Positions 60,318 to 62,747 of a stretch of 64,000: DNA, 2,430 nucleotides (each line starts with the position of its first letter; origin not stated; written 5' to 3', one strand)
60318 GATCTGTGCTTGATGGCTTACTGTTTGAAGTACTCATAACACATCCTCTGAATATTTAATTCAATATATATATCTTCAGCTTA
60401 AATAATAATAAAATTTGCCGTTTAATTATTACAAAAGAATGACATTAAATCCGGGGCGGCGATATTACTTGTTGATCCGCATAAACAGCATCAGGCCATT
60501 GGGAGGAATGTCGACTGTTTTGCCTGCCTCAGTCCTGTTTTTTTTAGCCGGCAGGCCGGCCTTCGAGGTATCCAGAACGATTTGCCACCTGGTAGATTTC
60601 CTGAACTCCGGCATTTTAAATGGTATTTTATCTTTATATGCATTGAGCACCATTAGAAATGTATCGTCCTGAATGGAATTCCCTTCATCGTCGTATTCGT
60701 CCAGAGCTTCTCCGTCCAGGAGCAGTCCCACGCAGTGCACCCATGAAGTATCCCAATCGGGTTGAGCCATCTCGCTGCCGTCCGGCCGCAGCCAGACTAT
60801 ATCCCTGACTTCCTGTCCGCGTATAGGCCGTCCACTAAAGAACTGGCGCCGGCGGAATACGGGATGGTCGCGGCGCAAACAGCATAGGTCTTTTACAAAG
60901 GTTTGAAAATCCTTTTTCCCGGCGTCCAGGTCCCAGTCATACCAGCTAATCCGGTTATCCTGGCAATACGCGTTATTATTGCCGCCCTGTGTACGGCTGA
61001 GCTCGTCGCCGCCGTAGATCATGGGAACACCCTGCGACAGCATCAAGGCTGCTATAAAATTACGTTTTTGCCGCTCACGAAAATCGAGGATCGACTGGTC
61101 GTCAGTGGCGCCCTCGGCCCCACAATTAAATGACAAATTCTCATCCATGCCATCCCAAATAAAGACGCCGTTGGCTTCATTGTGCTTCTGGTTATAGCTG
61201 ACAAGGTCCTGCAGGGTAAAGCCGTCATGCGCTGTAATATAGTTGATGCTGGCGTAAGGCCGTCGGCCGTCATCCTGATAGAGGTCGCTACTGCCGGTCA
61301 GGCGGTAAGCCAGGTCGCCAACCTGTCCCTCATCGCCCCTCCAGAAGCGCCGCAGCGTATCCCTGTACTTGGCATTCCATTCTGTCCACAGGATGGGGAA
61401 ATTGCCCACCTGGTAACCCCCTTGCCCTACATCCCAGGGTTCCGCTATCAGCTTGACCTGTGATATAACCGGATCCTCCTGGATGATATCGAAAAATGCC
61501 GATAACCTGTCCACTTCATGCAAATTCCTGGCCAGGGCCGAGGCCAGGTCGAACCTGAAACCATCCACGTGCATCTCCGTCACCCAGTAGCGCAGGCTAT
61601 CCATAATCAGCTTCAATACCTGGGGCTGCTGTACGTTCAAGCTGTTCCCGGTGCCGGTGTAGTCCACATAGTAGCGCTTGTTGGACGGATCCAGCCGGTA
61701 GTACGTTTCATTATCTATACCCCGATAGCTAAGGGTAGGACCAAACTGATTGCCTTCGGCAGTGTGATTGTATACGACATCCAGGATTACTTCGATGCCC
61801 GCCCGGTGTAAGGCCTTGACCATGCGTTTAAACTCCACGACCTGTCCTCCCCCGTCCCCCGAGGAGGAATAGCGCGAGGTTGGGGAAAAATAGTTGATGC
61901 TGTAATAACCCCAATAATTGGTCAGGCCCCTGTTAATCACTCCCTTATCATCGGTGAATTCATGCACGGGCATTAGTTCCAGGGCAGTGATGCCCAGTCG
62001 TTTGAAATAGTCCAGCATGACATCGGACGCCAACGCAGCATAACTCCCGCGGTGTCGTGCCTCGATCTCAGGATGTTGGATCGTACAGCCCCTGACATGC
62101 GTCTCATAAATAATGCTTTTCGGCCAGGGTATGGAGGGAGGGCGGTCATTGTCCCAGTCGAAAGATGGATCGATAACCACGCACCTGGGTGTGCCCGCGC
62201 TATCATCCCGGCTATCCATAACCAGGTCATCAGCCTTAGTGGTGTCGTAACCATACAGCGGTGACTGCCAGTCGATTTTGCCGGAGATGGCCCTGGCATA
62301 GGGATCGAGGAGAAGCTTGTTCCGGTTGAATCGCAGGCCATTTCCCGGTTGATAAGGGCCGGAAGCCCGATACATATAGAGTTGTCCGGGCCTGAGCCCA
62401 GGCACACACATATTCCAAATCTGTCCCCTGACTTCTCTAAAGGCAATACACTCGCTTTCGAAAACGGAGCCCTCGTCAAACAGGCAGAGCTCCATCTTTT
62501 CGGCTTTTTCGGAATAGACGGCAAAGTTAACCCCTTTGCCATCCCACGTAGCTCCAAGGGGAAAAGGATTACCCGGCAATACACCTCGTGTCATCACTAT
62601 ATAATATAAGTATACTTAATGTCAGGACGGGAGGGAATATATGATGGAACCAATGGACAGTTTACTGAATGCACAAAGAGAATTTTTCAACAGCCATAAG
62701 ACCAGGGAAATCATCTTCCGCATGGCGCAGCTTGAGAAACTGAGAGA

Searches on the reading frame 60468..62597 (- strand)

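Call 94: search_protein_families(library=padloc, proteins=[window:60468-62597:-], max_evalue=1e-8)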
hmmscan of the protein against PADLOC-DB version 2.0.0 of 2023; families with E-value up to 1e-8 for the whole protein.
window:60468-62597:- (710 aa): 1 family
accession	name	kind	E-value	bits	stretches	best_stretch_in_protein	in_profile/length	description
PDLC01097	C3a214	-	1.3e-25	88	1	194-355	100-236/495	GlgB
